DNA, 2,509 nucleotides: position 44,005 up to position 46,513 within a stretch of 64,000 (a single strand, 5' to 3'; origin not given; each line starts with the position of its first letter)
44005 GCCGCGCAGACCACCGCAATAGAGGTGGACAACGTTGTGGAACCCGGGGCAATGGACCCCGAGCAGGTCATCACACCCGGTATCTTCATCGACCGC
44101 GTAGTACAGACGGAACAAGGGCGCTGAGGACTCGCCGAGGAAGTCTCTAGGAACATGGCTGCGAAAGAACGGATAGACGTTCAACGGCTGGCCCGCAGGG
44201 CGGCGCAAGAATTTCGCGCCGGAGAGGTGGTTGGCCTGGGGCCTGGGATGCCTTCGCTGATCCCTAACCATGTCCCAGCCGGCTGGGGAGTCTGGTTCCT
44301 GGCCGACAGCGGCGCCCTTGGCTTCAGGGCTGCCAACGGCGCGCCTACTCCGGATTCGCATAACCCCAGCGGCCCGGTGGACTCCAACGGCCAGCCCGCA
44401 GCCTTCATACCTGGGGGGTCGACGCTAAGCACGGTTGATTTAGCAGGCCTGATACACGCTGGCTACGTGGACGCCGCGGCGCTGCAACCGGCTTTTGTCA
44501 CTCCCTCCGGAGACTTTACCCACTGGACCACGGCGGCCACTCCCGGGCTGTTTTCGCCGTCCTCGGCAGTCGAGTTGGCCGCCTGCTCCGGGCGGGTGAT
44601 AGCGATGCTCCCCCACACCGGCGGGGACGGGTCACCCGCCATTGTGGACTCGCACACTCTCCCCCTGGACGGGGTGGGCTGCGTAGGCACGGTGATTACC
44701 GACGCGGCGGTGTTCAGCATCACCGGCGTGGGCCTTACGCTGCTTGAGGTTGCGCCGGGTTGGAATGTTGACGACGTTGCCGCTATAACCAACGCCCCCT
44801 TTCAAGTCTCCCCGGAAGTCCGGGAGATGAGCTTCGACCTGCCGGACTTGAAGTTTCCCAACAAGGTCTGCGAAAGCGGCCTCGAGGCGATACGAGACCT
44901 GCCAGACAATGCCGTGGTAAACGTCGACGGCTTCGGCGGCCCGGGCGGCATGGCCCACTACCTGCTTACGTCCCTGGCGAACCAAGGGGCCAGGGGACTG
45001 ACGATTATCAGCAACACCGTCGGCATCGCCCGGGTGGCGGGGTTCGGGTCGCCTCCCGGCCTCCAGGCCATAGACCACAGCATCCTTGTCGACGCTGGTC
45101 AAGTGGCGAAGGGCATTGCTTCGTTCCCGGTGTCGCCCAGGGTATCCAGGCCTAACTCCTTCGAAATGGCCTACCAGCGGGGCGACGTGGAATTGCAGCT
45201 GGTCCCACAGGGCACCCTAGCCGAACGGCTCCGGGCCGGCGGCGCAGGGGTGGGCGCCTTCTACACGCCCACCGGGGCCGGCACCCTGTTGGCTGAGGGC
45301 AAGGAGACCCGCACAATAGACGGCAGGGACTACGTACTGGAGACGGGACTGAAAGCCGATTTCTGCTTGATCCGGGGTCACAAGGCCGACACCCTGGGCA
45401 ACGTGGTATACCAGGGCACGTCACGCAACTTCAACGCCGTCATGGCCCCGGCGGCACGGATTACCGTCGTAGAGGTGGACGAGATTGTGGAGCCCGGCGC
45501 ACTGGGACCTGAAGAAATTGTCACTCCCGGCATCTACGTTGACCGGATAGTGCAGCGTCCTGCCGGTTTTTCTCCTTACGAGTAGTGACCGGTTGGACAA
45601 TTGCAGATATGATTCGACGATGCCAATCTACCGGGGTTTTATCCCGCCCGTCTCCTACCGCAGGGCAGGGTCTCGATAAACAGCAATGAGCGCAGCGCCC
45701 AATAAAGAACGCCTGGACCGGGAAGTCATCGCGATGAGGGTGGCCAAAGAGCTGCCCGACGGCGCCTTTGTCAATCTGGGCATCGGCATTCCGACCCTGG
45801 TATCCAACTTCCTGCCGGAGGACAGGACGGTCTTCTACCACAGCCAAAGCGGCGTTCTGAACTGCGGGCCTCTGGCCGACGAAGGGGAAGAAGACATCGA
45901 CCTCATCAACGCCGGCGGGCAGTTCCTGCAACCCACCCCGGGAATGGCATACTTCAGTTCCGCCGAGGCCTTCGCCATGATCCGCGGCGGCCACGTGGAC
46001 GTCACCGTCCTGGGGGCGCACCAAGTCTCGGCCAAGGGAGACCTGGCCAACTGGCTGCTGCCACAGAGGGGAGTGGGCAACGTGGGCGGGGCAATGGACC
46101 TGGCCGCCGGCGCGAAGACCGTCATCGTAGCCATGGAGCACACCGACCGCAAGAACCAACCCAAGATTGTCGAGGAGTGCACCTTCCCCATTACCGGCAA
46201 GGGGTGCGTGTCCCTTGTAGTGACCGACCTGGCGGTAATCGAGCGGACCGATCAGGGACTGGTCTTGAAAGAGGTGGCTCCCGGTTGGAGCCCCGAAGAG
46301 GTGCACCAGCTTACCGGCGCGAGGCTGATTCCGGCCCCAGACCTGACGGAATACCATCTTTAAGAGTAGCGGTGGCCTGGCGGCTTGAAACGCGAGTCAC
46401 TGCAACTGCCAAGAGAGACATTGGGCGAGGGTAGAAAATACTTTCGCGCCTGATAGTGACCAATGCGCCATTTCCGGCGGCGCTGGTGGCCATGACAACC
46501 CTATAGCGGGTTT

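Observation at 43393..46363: CoA-transferase-like alpha / beta-alpha fusion / beta cluster in which both beta modules lack the catalytic glutamate (IpdAB-like?)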

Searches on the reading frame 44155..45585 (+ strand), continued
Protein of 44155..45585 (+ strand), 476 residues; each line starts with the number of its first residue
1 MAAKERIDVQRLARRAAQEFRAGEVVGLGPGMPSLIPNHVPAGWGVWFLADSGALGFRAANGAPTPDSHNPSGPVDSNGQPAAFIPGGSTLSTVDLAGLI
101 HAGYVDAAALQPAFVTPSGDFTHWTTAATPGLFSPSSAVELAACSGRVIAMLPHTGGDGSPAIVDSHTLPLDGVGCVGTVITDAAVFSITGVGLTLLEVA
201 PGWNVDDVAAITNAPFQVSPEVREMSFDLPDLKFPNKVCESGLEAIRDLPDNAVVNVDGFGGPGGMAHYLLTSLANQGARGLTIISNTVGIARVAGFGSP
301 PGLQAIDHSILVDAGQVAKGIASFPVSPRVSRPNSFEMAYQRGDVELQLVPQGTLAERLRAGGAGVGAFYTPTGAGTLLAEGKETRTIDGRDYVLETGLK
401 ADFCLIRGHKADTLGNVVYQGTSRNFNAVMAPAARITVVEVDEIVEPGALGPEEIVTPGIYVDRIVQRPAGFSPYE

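Call 94: fold_search(model_id=the predicted structure, library=pdb)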
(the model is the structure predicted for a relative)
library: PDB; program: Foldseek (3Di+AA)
matches with E <= 10: 1089; with E <= 0.001: 146
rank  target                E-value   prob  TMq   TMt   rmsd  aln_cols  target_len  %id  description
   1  3oxo_A                3.4e-51  1.00  0.59  0.86   3.6       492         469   40  Succinyl-CoA:3-ketoacid CoA transferase from pig heart covalently bound to CoA (released 2010-11-10)
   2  3oxo_F                4.2e-51  1.00  0.59  0.89   4.1       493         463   40  Succinyl-CoA:3-ketoacid CoA transferase from pig heart covalently bound to CoA (released 2010-11-10)
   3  3oxo_C                5.5e-51  1.00  0.58  0.85   5.1       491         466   40  Succinyl-CoA:3-ketoacid CoA transferase from pig heart covalently bound to CoA (released 2010-11-10)
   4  3oxo_D                5.8e-51  1.00  0.59  0.86   3.7       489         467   40  Succinyl-CoA:3-ketoacid CoA transferase from pig heart covalently bound to CoA (released 2010-11-10)
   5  3oxo_B                7.5e-51  1.00  0.59  0.86   3.7       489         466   40  Succinyl-CoA:3-ketoacid CoA transferase from pig heart covalently bound to CoA (released 2010-11-10)
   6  3oxo_G                9.2e-51  1.00  0.59  0.89   5.1       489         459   40  Succinyl-CoA:3-ketoacid CoA transferase from pig heart covalently bound to CoA (released 2010-11-10)
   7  3k6m_A                9.7e-51  1.00  0.58  0.86   5.3       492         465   40  Dynamic domains of Succinyl-CoA:3-ketoacid-coenzyme A transferase from pig heart. (released 2010-07-07)
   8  3k6m_D                1.1e-50  1.00  0.59  0.87   3.8       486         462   41  Dynamic domains of Succinyl-CoA:3-ketoacid-coenzyme A transferase from pig heart. (released 2010-07-07)
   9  3oxo_E                2.4e-50  1.00  0.60  0.90   3.0       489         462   40  Succinyl-CoA:3-ketoacid CoA transferase from pig heart covalently bound to CoA (released 2010-11-10)
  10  3dlx_B                2.4e-50  1.00  0.59  0.86   3.4       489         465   41  Crystal structure of human 3-oxoacid CoA transferase 1 (released 2008-08-12)
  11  3oxo_H                4.7e-50  1.00  0.60  0.90   2.8       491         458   40  Succinyl-CoA:3-ketoacid CoA transferase from pig heart covalently bound to CoA (released 2010-11-10)
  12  3k6m_C                5.8e-50  1.00  0.60  0.89   4.8       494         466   40  Dynamic domains of Succinyl-CoA:3-ketoacid-coenzyme A transferase from pig heart. (released 2010-07-07)
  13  4kgb_A                7.9e-50  1.00  0.58  0.86   3.8       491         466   40  Structure of succinyl-CoA: 3-ketoacid CoA transferase from Drosophila melanogaster (released 2013-10-23)
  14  2nrc_D                8.8e-50  1.00  0.58  0.85   4.1       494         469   40  C28A Mutant of Succinyl-CoA:3-Ketoacid CoA Transferase from Pig Heart (released 2007-09-18)
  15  3dlx_A                1.0e-49  1.00  0.59  0.87   3.5       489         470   40  Crystal structure of human 3-oxoacid CoA transferase 1 (released 2008-08-12)
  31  4kgb_B                2.4e-48  1.00  0.59  0.87   3.5       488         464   40  Structure of succinyl-CoA: 3-ketoacid CoA transferase from Drosophila melanogaster (released 2013-10-23)
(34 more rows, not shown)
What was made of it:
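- Whole SCOT chains superimpose on it over about 490 columns, with TM 0.85-0.90 and 40% identity (call 94).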

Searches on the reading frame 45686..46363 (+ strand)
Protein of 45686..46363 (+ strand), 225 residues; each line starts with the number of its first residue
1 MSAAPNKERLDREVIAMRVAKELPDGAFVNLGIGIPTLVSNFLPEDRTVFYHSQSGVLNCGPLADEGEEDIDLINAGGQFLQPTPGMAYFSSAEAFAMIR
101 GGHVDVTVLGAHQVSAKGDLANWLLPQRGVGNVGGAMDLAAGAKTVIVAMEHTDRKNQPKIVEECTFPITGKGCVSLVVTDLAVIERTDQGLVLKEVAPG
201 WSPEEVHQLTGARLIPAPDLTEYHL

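Call 3: search_protein_families(library=pfam, proteins=[window:45686-46363:+], max_evalue=0.01)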
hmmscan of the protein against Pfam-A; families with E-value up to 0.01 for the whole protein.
window:45686-46363:+ (225 aa): 1 family
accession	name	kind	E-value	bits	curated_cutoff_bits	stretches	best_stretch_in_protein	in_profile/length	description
PF01144.29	CoA_trans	-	7.8e-41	140.3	23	1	14-207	3-215/217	Coenzyme A transferase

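Call 4: search_protein_families(library=ncbifam, proteins=[window:45686-46363:+], max_evalue=0.01)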
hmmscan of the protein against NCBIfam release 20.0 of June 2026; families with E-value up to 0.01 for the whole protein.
window:45686-46363:+ (225 aa): 2 families
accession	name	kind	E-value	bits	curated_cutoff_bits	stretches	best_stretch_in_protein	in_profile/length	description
TIGR02428.1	pcaJ_scoB_fam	subfamily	1.2e-84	282.8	243.55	1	11-214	2-205/207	3-oxoacid CoA-transferase subunit B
NF052271.1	Staph_FadX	equivalog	0.00017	20.4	750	0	178-201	455-478/523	fatty acid degradation protein FadX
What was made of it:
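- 45686..46363 (+): B2: canonical beta module (225 aa), intact except for the nucleophile. TIGR02428 at 283 bits, above the cut-off (call 4).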

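Call 5: search_solved_structures(query=window:45686-46363:+, show_alignments=4, max_evalue=0.001)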
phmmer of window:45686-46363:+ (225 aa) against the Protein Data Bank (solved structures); distinct sequences matched with E-value up to 0.001: 17.
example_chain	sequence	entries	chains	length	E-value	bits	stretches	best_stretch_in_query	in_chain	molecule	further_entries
9csc_B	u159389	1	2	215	1.9e-66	226.9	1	12-221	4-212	3-oxoacid CoA-transferase, B subunit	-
9cry_B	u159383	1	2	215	3.6e-66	226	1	12-221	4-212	3-oxoacid CoA-transferase, B subunit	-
9cq2_B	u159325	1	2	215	3.6e-66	226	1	12-221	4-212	3-oxoacid CoA-transferase, B subunit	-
9ctd_C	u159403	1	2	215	1.3e-64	220.9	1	12-221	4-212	3-oxoacid CoA-transferase, B subunit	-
8k9h_A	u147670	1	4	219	3.2e-63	216.3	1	8-220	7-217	Butyrate-acetoacetate CoA-transferase subunit B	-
4kgb_A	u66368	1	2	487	1.5e-60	207.6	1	4-221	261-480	Succinyl-CoA:3-ketoacid-coenzyme A transferase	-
3dlx_A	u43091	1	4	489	8.2e-59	201.9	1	12-220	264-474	Succinyl-CoA:3-ketoacid-coenzyme A transferase 1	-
3oxo_A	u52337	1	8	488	4.5e-58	199.5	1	12-220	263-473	Succinyl-CoA:3-ketoacid-coenzyme A transferase 1, mitochondrial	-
2nrb_A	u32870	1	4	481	4.8e-58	199.4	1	12-220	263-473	Succinyl-CoA:3-ketoacid-coenzyme A transferase 1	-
2nrc_A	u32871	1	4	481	4.9e-58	199.4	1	12-220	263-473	Succinyl-CoA:3-ketoacid-coenzyme A transferase 1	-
1ooz_A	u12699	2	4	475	5e-58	199.3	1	12-220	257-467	Succinyl-CoA:3-ketoacid-coenzyme A transferase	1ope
1m3e_A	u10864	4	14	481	5.2e-58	199.3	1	12-220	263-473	SUCCINYL-COA:3-KETOACID-COENZYME A TRANSFERASE | Succinyl-CoA:3-ketoacid-coenzyme A transferase, mitochondrial precursor | Succinyl-CoA:3-ketoacid-coenzyme A tr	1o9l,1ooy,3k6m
3rrl_B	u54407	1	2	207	1.1e-57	198.2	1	12-212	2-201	Succinyl-CoA:3-ketoacid-coenzyme A transferase subunit B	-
3cdk_B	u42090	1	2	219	2.5e-56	193.8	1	12-213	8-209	Succinyl-CoA:3-ketoacid-coenzyme A transferase subunit B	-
6lp1_A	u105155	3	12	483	1.5e-53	184.7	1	11-212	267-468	Succinyl-CoA:3-ketoacid-coenzyme A transferase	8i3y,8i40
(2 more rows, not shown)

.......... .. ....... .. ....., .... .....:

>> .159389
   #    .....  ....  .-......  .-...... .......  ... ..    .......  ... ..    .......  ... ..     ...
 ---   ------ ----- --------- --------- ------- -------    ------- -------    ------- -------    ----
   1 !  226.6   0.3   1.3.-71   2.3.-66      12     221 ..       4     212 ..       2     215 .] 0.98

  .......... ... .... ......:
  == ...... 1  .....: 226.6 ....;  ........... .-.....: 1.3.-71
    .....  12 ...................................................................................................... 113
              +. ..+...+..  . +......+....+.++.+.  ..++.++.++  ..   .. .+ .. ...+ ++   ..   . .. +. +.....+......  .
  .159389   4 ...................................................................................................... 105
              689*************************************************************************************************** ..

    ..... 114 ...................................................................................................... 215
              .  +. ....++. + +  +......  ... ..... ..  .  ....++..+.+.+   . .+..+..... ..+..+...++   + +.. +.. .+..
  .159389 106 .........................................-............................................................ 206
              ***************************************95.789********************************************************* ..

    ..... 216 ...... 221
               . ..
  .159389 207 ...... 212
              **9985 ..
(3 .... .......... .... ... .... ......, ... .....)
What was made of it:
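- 45686..46363 (+): E=1.9e-66 to CtfB 9csc_B (call 5).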

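Call 23: find_homologous_proteins(query=window:45686-46363:+, max_evalue=1e-20)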
Query window:45686-46363:+ (225 aa): 7998 proteins with E <= 1e-20 among 8000 candidates; the best 120 are listed.
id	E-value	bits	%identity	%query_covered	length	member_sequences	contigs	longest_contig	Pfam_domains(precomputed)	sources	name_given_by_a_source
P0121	6.9e-134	462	92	100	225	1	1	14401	PF01144.30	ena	-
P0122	3.5e-132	457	91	100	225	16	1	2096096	PF01144.30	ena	-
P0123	1.4e-131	455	90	100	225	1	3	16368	PF01144.30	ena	-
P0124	2.4e-131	454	90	100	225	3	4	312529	PF01144.30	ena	-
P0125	1.4e-130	451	90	100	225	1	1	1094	PF01144.30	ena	-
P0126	2.2e-127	441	89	100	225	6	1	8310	PF01144.30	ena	-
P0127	9.8e-124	429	86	98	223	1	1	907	PF01144.30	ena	-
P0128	6.7e-123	426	83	100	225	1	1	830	PF01144.30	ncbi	-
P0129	1.1e-122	426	83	100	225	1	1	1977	PF01144.30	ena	-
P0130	8.0e-122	423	84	100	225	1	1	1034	PF01144.30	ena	-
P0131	8.9e-122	423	83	100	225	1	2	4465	PF01144.30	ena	-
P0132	1.5e-121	422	85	97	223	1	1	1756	PF01144.30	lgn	-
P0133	1.8e-121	422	85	98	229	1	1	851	PF01144.30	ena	-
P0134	2.1e-121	421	84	100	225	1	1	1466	PF01144.30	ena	-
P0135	2.2e-121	421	82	100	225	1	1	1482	PF01144.30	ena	-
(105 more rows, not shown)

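Call 25: find_encoding_contigs(protein=P0121, flank=6000, max_places=3)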
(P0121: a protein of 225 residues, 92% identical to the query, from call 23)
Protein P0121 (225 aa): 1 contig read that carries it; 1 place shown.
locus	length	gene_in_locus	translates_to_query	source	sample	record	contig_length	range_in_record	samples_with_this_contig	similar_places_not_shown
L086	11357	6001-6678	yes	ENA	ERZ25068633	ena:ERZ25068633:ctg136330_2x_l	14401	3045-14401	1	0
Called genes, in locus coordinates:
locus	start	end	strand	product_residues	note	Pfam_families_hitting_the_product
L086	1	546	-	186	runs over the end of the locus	-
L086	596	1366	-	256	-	PF00378:ECH_1, PF16113:ECH_2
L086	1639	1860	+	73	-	PF00166:Cpn10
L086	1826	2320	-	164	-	-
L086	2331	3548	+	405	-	PF00118:Cpn60_TCP1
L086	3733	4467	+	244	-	PF01144:CoA_trans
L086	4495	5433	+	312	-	PF01144:CoA_trans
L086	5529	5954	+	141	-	PF01144:CoA_trans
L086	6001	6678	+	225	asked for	PF01144:CoA_trans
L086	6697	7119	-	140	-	-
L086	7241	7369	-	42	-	-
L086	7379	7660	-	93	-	-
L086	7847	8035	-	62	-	PF01545:Cation_efflux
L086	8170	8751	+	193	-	-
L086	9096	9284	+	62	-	PF05690:ThiG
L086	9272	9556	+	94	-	PF05690:ThiG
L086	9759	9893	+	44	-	PF05690:ThiG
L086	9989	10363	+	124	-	PF02581:TMP-TENI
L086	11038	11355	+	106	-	?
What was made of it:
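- One supporting contig (L086) has 2x coverage and many frameshifts (call 25).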

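Call 26: find_encoding_contigs(protein=P0122, flank=6000, max_places=3)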
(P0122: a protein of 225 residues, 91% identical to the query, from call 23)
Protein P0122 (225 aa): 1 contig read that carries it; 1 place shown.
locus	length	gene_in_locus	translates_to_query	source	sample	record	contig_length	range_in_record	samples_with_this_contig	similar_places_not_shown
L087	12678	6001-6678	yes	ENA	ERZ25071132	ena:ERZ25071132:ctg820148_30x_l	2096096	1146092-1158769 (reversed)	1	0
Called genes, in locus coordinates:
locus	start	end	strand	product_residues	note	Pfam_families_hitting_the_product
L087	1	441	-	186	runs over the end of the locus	-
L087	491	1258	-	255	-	PF00378:ECH_1, PF16113:ECH_2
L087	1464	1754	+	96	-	PF00166:Cpn10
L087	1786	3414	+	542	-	PF00118:Cpn60_TCP1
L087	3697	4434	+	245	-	PF01144:CoA_trans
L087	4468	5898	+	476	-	PF01144:CoA_trans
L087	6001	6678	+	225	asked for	PF01144:CoA_trans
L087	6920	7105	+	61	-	-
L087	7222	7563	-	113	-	PF16916:ZT_dimer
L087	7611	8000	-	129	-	PF01545:Cation_efflux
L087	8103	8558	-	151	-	-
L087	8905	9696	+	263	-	PF05690:ThiG, PF00977:His_biosynth (faint)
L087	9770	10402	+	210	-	PF02581:TMP-TENI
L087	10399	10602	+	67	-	PF02597:ThiS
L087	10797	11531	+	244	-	PF00005:ABC_tran, PF13304:AAA_21 (faint)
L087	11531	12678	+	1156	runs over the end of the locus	PF12704:MacB_PCD, PF02687:FtsX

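Call 27: find_encoding_contigs(protein=window:45686-46363:+, flank=3000, max_places=5)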
Protein window:45686-46363:+ (225 aa): no gene with exactly this product is on record in the collection.

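Call 45: list_cluster_members(proteins=[P0121, P0122, P0123, P0124, P0126])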
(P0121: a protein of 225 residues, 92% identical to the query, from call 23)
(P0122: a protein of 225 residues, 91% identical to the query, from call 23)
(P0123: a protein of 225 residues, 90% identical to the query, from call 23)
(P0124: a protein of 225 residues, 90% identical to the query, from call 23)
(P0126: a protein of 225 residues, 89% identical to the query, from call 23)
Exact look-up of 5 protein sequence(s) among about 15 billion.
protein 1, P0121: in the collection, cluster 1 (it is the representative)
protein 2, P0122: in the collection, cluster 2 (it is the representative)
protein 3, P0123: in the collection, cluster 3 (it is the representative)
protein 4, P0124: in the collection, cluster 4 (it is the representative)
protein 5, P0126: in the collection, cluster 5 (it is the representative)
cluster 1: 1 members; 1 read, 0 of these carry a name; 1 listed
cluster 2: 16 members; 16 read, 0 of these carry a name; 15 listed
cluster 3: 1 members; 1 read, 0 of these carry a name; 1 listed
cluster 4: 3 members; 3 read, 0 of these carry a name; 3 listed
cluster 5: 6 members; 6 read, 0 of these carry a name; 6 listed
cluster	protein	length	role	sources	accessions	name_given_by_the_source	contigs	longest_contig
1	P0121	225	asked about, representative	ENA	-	-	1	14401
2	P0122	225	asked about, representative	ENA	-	-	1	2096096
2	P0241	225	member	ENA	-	-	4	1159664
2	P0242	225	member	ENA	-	-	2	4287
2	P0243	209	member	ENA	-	-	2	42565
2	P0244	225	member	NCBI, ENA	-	-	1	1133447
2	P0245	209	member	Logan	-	-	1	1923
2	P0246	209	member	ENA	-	-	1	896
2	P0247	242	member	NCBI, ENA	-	-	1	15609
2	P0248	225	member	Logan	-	-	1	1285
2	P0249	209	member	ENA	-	-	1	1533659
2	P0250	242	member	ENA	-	-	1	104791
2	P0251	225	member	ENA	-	-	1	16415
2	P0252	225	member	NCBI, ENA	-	-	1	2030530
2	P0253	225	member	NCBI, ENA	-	-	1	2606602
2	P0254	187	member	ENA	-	-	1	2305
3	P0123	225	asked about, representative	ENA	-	-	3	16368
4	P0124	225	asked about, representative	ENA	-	-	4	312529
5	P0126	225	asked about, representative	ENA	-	-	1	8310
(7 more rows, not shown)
